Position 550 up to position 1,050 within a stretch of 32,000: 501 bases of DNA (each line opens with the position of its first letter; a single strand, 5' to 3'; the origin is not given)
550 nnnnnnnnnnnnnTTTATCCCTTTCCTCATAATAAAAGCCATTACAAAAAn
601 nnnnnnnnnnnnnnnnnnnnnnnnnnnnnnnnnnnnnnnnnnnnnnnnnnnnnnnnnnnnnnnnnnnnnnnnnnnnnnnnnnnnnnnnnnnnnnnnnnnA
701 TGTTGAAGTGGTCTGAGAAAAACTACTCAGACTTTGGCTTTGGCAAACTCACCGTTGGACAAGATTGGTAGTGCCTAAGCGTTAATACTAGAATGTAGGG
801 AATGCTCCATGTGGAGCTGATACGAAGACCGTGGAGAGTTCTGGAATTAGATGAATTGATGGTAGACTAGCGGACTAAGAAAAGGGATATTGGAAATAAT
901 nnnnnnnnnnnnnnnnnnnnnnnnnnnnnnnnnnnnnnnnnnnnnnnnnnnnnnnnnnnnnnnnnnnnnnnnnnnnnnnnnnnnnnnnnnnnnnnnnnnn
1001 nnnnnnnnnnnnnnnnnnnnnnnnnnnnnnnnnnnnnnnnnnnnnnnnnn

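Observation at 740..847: R1: second ~108-nt conserved intergenic element with a compensatory base-pair change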

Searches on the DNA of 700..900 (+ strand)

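Call 10: search_dna_similar(query=window:700-900:+, collection=plasmids, mode=distant, max_evalue=0.001)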
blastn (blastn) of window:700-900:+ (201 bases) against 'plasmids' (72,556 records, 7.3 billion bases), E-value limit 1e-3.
No match.

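Call 11: search_dna_similar(query=window:700-900:+, collection=phages, mode=distant, max_evalue=0.001)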
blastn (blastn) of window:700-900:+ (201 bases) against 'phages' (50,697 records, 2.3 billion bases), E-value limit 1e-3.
No match.
